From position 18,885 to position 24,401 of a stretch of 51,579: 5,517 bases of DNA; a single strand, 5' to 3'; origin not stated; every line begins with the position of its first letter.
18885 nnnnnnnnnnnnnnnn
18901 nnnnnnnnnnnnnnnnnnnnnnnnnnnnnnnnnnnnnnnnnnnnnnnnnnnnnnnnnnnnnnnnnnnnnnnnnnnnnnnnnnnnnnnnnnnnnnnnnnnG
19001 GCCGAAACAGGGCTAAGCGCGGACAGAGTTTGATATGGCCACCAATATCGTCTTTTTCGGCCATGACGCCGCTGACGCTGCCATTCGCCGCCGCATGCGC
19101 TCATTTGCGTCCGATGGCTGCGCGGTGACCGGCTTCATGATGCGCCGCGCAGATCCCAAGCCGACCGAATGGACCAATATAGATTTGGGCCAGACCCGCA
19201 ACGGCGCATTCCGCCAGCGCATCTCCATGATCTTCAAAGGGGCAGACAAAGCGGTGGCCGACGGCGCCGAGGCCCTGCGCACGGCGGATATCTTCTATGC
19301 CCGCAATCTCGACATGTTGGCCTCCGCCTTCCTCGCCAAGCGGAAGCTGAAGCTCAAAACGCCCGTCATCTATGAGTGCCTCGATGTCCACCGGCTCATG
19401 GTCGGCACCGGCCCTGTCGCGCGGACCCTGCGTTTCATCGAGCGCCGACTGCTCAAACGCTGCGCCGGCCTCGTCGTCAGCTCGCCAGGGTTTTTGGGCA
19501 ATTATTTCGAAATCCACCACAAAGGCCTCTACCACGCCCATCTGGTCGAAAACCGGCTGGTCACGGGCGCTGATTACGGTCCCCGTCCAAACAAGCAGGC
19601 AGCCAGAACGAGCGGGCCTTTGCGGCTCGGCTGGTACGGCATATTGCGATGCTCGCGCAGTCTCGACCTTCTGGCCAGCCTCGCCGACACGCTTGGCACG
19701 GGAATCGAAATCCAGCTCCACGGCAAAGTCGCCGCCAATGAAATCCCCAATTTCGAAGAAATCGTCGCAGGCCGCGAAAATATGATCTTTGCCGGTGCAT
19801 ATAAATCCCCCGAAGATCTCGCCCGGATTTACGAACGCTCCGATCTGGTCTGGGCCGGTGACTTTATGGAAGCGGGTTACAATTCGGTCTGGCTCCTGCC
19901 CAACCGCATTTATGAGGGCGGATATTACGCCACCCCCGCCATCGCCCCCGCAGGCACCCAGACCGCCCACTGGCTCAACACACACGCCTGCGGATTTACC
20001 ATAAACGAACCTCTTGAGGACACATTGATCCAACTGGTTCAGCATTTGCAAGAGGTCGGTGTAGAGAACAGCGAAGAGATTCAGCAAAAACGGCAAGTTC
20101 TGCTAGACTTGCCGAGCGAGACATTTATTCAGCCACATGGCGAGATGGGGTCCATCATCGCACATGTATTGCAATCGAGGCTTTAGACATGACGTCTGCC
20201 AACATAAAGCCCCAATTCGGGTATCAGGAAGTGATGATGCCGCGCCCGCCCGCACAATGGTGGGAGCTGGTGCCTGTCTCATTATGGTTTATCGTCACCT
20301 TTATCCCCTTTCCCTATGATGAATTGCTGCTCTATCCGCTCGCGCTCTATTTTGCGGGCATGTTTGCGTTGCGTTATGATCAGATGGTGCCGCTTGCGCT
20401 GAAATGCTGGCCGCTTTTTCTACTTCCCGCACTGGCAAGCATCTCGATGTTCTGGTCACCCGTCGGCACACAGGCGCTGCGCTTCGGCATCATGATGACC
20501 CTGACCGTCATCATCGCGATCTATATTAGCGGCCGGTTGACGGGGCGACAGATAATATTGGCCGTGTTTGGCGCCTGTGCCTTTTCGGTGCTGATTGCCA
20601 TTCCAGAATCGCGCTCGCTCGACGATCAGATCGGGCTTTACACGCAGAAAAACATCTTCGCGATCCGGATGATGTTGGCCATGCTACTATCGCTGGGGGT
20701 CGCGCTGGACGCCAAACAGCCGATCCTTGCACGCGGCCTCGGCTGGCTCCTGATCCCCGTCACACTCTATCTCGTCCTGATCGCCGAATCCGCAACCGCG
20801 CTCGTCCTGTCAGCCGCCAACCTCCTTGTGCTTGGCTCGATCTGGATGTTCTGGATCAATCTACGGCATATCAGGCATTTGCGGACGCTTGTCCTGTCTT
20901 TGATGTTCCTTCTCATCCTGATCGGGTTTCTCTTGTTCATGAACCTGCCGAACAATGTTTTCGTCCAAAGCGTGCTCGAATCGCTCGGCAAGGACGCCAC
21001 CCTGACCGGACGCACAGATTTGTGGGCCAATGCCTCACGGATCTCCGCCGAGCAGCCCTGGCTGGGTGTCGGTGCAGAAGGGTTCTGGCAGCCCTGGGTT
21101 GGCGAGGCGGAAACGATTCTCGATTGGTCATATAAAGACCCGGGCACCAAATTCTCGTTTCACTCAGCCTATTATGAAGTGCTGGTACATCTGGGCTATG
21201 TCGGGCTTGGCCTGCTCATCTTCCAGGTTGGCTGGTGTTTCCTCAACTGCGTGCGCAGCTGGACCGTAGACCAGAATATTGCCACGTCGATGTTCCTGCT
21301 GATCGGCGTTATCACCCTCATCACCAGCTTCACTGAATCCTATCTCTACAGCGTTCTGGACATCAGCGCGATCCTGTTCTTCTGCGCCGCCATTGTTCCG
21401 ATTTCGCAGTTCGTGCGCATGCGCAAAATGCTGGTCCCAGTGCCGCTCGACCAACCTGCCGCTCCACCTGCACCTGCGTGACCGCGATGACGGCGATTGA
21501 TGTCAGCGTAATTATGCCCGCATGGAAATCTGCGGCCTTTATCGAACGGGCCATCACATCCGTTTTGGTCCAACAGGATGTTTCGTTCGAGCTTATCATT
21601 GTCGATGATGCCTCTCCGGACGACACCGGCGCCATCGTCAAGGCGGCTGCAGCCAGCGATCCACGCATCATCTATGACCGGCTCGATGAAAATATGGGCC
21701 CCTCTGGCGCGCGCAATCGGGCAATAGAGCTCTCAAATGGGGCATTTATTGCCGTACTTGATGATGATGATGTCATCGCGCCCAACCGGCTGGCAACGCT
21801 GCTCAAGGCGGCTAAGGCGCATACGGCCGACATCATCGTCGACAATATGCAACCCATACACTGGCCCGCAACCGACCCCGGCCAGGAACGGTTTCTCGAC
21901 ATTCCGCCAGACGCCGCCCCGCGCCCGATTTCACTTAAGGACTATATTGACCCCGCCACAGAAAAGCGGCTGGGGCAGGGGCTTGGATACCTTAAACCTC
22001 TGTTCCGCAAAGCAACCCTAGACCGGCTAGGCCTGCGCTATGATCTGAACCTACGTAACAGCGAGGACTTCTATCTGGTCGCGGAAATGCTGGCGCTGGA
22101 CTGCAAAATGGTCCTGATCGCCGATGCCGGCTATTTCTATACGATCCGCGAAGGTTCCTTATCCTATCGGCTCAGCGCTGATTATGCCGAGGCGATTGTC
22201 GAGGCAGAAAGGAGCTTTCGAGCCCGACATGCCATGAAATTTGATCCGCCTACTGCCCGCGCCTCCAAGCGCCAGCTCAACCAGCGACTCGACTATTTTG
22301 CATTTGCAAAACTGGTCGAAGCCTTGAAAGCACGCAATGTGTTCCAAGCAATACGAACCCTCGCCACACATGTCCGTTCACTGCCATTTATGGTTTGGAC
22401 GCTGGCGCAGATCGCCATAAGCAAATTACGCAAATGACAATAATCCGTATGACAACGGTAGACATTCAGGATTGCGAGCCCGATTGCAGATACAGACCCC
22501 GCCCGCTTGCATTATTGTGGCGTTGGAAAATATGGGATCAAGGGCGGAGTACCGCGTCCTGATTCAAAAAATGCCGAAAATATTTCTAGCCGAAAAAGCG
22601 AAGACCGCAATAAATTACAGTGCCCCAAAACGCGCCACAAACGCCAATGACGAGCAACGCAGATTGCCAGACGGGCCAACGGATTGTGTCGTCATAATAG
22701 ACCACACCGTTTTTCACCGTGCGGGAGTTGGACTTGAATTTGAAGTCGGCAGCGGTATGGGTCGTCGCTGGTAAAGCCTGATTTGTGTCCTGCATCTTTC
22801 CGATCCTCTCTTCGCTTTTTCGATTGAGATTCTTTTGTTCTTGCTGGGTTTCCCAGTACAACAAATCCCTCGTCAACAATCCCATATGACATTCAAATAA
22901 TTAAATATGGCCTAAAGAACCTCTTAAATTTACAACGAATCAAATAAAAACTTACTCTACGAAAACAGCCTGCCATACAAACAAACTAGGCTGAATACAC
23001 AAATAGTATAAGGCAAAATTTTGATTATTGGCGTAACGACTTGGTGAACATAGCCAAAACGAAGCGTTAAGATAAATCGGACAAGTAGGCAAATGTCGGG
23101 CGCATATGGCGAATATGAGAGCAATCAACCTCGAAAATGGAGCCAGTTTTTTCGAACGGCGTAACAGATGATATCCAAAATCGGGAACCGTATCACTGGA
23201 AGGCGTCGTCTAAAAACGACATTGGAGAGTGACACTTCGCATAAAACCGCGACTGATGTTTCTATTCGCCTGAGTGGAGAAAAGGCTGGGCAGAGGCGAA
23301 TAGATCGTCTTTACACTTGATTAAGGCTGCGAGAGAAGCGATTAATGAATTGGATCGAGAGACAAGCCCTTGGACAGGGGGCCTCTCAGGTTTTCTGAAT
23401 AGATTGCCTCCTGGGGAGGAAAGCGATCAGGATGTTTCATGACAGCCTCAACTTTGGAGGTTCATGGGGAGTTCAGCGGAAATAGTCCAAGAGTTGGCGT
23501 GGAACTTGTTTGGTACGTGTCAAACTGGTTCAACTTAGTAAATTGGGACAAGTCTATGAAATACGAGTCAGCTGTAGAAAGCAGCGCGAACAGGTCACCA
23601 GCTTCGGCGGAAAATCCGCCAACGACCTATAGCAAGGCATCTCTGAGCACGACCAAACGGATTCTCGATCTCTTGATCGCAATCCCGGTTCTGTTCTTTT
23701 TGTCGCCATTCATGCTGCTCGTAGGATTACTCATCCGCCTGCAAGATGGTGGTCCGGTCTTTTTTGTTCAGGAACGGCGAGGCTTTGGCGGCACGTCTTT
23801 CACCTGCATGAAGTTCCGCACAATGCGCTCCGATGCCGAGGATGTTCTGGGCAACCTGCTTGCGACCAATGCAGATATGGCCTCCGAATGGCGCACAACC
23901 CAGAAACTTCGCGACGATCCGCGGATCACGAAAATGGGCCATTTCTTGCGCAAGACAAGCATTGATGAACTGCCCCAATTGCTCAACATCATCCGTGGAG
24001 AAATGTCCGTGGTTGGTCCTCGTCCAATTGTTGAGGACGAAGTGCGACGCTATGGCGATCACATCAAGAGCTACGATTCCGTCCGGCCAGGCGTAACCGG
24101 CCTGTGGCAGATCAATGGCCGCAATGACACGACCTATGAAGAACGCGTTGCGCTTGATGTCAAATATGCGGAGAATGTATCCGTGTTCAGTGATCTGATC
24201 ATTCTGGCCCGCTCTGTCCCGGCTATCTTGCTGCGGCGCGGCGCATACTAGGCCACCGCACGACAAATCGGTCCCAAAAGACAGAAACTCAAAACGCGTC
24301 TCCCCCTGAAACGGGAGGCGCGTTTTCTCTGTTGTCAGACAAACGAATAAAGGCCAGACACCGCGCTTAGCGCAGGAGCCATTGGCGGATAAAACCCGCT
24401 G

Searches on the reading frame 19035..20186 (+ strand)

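Call 22: search_protein_families(library=pfam, proteins=[window:19035-20186:+], max_evalue=0.01)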
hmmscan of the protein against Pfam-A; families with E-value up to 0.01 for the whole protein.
window:19035-20186:+ (383 aa): 1 family
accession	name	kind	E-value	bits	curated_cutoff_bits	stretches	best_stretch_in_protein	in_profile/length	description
PF13579.12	Glyco_trans_4_4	-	0.0001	23.1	29.7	1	24-153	35-138/158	Glycosyl transferase 4-like domain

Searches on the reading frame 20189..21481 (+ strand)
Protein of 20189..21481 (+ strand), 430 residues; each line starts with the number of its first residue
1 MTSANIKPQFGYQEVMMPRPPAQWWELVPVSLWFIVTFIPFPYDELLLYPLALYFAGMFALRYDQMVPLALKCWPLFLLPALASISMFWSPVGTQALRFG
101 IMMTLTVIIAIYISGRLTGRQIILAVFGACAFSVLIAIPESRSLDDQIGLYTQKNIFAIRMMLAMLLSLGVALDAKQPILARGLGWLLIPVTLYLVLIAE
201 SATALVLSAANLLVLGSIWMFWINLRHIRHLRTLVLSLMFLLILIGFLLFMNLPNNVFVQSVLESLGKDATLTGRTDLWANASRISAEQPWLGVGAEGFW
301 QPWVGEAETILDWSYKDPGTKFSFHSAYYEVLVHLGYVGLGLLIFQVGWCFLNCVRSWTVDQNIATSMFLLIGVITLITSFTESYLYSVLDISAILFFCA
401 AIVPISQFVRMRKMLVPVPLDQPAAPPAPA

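Call 23: search_protein_families(library=pfam, proteins=[window:20189-21481:+], max_evalue=0.01)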
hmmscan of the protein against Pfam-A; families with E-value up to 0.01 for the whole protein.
window:20189-21481:+ (430 aa): 1 family
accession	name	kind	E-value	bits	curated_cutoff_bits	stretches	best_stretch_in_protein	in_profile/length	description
PF04932.20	Wzy_C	-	1.9e-15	57.4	31.7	1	192-344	6-149/149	O-Antigen ligase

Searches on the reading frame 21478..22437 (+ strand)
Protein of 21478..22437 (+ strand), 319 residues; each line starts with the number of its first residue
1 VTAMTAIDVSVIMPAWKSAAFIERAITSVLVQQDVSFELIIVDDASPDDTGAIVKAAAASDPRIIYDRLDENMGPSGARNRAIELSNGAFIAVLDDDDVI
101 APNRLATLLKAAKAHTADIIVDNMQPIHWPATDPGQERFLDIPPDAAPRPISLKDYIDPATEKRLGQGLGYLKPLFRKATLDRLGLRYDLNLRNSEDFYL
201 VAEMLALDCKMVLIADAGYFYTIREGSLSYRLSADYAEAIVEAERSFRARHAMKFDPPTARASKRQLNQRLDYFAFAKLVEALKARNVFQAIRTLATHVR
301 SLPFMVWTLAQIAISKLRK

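Call 23: search_protein_families(library=pfam, proteins=[window:21478-22437:+], max_evalue=0.01)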
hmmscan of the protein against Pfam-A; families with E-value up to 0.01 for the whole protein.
window:21478-22437:+ (319 aa): 3 families
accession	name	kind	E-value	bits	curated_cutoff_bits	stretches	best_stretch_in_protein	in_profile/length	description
PF00535.33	Glycos_transf_2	-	4.4e-33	115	23.3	1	10-127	1-118/168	Glycosyl transferase family 2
PF13641.12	Glyco_tranf_2_3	-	1.9e-12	48.2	27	1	9-120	3-119/230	Glycosyltransferase like family 2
PF10111.15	Glyco_tranf_2_2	-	2.8e-11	43.9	27.3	1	17-118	10-112/276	Glycosyltransferase like family 2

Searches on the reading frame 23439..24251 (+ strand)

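Call 23: search_protein_families(library=pfam, proteins=[window:23439-24251:+], max_evalue=0.01)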
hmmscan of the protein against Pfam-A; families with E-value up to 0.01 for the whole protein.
window:23439-24251:+ (270 aa): 1 family
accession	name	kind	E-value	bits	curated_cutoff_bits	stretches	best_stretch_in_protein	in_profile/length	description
PF02397.22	Bac_transf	-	7.5e-63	211.7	27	1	73-264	1-178/179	Bacterial sugar transferase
